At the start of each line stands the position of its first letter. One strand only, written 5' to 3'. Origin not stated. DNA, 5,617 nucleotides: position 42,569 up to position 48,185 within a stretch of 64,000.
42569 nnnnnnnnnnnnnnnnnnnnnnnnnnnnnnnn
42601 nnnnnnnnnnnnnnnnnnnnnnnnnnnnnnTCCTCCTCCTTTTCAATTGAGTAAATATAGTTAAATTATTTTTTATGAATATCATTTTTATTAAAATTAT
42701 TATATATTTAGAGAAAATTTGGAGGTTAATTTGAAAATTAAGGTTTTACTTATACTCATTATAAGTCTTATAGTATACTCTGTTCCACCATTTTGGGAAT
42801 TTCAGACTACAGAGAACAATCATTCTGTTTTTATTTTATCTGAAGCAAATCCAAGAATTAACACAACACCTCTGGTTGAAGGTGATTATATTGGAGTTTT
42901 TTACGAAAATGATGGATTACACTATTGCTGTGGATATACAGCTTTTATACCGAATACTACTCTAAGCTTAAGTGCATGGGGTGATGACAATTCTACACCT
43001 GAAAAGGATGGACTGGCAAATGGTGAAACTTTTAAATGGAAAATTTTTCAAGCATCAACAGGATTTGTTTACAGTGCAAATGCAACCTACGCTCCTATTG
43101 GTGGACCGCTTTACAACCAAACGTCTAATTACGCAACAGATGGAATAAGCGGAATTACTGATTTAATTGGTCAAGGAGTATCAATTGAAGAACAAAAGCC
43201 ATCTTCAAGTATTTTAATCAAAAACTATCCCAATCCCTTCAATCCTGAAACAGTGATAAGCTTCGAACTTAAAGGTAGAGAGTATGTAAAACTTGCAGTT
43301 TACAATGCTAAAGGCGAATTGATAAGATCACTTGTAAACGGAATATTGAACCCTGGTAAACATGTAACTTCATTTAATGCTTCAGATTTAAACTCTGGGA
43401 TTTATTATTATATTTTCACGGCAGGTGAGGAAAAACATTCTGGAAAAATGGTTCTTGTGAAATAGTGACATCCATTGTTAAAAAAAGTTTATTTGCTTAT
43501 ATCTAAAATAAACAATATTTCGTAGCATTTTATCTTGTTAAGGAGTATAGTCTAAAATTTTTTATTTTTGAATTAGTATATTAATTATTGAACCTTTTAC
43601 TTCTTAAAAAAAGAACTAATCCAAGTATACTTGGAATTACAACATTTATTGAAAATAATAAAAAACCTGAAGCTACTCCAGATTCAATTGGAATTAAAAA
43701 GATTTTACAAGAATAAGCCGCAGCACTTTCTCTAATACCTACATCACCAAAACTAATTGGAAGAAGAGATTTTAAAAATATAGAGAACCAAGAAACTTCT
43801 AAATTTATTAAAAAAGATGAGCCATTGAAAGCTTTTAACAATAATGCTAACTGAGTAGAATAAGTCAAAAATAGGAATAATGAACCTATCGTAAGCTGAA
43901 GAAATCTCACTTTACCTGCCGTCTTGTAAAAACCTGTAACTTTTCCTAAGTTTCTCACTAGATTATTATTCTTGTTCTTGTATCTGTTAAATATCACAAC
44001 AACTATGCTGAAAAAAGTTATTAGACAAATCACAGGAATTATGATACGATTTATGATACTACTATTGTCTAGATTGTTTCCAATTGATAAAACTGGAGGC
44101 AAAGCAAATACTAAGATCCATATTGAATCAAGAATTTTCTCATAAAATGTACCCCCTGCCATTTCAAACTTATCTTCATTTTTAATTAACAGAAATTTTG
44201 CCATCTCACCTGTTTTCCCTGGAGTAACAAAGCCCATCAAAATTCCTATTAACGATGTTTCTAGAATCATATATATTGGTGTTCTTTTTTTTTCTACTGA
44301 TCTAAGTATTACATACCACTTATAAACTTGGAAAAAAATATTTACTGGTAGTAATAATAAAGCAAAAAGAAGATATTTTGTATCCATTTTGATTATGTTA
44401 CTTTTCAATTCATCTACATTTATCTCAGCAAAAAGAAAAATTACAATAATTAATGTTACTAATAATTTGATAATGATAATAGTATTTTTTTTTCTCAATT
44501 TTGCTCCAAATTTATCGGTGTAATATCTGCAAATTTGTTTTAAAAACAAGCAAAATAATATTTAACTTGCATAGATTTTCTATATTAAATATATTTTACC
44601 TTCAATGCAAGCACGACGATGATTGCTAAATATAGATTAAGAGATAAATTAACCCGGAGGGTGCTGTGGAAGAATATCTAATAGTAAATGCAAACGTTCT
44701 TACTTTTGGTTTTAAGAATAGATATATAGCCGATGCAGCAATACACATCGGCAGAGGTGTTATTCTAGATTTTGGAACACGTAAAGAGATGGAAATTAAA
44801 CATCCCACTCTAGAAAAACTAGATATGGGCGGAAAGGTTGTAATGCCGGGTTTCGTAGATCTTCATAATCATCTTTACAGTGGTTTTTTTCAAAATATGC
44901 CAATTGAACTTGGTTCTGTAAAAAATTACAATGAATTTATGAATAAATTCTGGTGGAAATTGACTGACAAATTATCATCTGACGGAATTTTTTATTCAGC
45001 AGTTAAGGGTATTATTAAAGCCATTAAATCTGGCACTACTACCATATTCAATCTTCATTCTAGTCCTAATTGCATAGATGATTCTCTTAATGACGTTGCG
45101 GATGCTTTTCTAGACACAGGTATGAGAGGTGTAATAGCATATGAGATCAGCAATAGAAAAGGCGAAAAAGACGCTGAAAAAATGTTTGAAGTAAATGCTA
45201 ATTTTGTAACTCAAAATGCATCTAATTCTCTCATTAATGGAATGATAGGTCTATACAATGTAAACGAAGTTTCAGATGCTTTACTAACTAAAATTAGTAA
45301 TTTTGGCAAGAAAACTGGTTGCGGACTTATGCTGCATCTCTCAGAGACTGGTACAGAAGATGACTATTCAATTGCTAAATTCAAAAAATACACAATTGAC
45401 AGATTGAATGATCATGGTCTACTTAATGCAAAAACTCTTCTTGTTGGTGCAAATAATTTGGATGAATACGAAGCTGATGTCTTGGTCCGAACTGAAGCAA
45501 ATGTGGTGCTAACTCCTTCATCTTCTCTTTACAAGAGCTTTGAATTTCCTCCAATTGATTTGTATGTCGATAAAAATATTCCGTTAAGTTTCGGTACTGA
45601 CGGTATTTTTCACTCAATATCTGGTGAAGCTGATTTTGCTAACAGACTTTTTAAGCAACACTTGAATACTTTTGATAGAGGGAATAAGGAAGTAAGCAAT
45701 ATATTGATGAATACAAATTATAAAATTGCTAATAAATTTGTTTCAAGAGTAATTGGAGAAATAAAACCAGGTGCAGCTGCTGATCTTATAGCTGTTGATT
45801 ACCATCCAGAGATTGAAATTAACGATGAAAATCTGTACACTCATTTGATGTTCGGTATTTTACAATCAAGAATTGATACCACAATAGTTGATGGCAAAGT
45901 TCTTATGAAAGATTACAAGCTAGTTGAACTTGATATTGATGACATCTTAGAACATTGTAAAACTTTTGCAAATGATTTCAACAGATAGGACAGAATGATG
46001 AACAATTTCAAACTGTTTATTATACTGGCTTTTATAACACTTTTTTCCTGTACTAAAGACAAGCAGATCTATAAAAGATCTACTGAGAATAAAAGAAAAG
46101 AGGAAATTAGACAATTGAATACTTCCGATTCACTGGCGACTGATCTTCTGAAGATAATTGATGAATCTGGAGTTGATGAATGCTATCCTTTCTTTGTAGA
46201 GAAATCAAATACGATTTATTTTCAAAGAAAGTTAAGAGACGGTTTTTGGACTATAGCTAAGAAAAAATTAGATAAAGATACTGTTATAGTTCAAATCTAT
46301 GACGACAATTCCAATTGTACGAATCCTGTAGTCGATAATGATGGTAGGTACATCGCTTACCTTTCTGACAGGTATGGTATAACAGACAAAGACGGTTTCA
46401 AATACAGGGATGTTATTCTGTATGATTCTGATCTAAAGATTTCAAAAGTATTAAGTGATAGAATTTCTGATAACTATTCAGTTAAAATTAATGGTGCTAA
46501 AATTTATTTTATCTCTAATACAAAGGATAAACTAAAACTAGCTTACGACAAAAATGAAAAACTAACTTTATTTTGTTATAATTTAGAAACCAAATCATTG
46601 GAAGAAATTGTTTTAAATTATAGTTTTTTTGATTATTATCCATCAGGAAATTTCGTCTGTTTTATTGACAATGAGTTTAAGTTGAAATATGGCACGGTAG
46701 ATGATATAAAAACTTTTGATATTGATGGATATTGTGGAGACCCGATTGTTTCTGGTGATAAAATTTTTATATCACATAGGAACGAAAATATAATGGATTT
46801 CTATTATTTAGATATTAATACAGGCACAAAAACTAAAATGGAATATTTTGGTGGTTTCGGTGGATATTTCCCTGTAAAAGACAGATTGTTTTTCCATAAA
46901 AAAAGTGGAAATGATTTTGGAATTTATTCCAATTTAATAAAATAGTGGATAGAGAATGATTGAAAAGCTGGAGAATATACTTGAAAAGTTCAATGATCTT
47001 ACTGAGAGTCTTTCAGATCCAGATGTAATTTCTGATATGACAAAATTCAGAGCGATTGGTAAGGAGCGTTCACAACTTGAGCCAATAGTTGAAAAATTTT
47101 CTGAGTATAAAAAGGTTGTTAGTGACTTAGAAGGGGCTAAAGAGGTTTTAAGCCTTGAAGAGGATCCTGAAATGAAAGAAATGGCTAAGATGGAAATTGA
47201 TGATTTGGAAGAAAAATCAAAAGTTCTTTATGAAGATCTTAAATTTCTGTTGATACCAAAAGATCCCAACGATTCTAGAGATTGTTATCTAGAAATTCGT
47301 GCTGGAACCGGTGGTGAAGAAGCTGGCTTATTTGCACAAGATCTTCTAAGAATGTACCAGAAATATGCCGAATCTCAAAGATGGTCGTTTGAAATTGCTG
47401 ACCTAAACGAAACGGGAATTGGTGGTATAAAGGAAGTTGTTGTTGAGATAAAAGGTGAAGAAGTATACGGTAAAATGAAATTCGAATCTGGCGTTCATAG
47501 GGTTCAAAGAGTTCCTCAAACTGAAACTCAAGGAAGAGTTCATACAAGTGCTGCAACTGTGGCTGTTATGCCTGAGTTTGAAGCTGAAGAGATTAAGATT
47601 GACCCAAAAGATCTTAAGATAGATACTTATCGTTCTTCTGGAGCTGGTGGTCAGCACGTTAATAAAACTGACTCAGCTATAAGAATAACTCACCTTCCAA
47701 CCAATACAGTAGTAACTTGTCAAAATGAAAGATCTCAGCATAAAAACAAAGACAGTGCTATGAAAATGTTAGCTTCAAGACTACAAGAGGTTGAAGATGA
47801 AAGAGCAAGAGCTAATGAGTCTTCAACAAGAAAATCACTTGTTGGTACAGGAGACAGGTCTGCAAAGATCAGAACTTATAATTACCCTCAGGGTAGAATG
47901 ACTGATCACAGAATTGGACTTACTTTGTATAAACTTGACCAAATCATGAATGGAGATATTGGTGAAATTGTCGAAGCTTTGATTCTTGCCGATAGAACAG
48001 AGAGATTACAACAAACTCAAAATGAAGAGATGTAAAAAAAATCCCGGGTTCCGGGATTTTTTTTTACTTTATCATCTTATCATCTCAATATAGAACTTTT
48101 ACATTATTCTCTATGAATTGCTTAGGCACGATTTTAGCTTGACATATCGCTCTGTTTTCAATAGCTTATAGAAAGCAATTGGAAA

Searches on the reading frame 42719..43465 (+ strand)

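Call 52: search_protein_families(library=pfam, proteins=[window:42719-43465:+], max_evalue=0.00001)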
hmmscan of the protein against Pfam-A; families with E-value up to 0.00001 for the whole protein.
window:42719-43465:+ (248 aa): 1 family
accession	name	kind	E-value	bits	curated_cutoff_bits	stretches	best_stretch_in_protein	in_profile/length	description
PF18962.6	Por_Secre_tail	-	1.4e-08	35.4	27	1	170-245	2-74/75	Secretion system C-terminal sorting domain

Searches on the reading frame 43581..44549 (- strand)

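Call 52: search_protein_families(library=pfam, proteins=[window:43581-44549:-], max_evalue=0.00001)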
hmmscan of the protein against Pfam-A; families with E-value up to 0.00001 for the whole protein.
window:43581-44549:- (322 aa): 1 family
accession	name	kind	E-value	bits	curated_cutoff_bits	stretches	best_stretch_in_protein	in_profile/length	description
PF03706.18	LPG_synthase_TM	-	2.5e-23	83.4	33.4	1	25-310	1-302/302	Lysylphosphatidylglycerol synthase TM region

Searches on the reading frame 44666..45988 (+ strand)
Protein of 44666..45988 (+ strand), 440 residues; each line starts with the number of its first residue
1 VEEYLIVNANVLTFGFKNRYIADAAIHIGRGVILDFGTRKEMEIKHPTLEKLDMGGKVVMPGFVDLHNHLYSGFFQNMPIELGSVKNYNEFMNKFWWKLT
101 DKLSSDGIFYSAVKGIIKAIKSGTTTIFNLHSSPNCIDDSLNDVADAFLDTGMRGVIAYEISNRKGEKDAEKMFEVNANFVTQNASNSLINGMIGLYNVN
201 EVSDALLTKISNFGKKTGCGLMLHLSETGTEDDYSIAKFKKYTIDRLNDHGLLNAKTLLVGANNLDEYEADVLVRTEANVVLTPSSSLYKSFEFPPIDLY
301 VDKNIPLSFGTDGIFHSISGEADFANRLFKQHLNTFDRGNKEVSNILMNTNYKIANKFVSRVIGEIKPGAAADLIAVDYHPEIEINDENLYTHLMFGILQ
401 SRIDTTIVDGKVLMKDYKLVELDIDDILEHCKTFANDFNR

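Call 52: search_protein_families(library=pfam, proteins=[window:44666-45988:+], max_evalue=0.00001)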
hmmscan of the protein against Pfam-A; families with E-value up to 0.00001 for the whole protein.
window:44666-45988:+ (440 aa): 2 families
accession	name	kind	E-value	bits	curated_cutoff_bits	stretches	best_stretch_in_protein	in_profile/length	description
PF01979.26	Amidohydro_1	-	1.1e-29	104.2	25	1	58-412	1-344/345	Amidohydrolase family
PF07969.17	Amidohydro_3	-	4.7e-10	40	29.7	0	53-92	4-45/472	Amidohydrolase family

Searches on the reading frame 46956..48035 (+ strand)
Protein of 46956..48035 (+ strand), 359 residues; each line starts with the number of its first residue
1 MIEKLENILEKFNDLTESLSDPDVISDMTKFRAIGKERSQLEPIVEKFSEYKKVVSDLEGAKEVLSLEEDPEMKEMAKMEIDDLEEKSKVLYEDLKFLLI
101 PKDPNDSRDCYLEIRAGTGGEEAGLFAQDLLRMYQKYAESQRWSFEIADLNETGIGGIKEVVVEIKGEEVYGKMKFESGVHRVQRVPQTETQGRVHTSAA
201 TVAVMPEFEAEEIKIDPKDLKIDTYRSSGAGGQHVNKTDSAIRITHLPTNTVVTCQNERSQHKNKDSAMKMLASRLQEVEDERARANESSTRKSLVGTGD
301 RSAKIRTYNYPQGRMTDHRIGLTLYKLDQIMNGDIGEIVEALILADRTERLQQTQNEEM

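Call 27: search_protein_families(library=pfam, proteins=[window:46956-48035:+])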
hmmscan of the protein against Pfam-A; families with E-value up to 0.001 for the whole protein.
window:46956-48035:+ (359 aa): 2 families
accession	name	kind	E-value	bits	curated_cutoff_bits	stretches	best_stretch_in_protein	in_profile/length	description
PF03462.23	PCRF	-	4.1e-78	262.1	24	1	10-202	3-194/194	PCRF domain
PF00472.26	RF-1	-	6.3e-44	149.1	35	1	211-319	3-116/116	RF-1 domain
